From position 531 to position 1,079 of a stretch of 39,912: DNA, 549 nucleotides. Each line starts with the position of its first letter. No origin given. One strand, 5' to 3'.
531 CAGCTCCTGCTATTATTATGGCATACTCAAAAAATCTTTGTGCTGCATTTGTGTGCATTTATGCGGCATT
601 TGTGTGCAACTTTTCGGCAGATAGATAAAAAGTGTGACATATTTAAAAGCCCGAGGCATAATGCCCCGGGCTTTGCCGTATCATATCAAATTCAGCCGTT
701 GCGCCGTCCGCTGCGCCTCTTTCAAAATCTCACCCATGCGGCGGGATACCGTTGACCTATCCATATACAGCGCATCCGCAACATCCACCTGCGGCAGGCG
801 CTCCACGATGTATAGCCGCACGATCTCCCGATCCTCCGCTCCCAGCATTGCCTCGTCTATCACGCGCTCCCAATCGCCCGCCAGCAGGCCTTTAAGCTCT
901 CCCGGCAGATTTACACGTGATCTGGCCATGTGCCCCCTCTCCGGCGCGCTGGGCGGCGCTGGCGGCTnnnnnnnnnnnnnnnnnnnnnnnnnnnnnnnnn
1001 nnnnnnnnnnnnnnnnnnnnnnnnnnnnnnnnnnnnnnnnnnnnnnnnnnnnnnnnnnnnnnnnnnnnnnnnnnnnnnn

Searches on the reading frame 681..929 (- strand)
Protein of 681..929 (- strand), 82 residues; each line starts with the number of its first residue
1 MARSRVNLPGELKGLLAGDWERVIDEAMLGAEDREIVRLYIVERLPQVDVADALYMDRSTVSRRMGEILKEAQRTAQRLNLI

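Call 9: search_protein_families(library=pfam, max_evalue=1, proteins=[window:681-929:-])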
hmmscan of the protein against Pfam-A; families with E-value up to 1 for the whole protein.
window:681-929:- (82 aa): 7 families
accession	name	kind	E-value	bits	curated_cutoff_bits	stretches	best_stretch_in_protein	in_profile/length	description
PF04545.22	Sigma70_r4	-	0.00015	21.7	24.1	1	29-70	5-46/50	Sigma-70, region 4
PF13412.12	HTH_24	-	0.0043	17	21.9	1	43-66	16-39/48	Winged helix-turn-helix DNA-binding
PF08281.18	Sigma70_r4_2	-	0.0092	16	25.7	1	28-66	10-48/54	Sigma-70, region 4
PF13556.12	HTH_30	-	0.036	14.3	27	1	35-68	3-36/59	PucR C-terminal helix-turn-helix domain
PF13404.12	HTH_AsnC-type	-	0.067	13.5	27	1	44-65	17-38/42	AsnC-type helix-turn-helix domain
PF12802.13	MarR_2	-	0.07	13.7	27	1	42-66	17-42/61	MarR family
PF16509.11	KORA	-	0.073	13.7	26.7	1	19-74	5-60/84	TrfB plasmid transcriptional repressor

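Call 10: search_protein_families(library=phrogs, max_evalue=1, proteins=[window:681-929:-])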
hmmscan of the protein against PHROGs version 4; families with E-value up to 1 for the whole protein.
window:681-929:- (82 aa): 9 families
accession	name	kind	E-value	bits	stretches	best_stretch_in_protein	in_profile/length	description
phrog_36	-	transcription regulation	2.5e-06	28.3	1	31-71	142-182/220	transcriptional regulator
phrog_3512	-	transcription regulation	0.0085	17.3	1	19-70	56-107/130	sigma factor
phrog_1740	-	transcription regulation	0.01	15.4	1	27-70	167-210/567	RNA polymerase sigma factor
phrog_7545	-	DNA, RNA and nucleotide metabolism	0.035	15.3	1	33-76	7-49/160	HNH endonuclease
phrog_351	-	transcription regulation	0.097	12.2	1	25-75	670-725/928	RNA polymerase sigma factor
phrog_12061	-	unknown function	0.16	12.9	1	30-75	52-97/111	-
phrog_13787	-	unknown function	0.22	12.7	1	28-74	121-166/172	-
phrog_725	-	transcription regulation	0.22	12.5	1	47-79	28-58/101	CII-like regulator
phrog_5767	-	transcription regulation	0.45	10.8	1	16-77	277-337/393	sigma factor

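Call 11: search_protein_families(library=ncbifam, max_evalue=1, proteins=[window:681-929:-])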
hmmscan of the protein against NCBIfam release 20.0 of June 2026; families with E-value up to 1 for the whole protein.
window:681-929:- (82 aa): 4 families
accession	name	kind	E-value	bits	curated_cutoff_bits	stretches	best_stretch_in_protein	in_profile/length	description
TIGR02937.1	sigma70-ECF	superfamily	1.7e-06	27.8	42.9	1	29-74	118-163/165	sigma-70 family RNA polymerase sigma factor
TIGR03001.1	Sig-70_gmx1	subfamily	4.6e-06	26.2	154.6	1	28-72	161-205/244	RNA polymerase sigma-70 factor, Myxococcales family 1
TIGR02985.1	Sig70_bacteroi1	subfamily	0.023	14.9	126.4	1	20-71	104-157/162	RNA polymerase sigma-70 factor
NF053881.1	TransRegDeoRBac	equivalog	0.087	12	420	1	35-65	11-41/311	DNA-binding transcriptional repressor DeoR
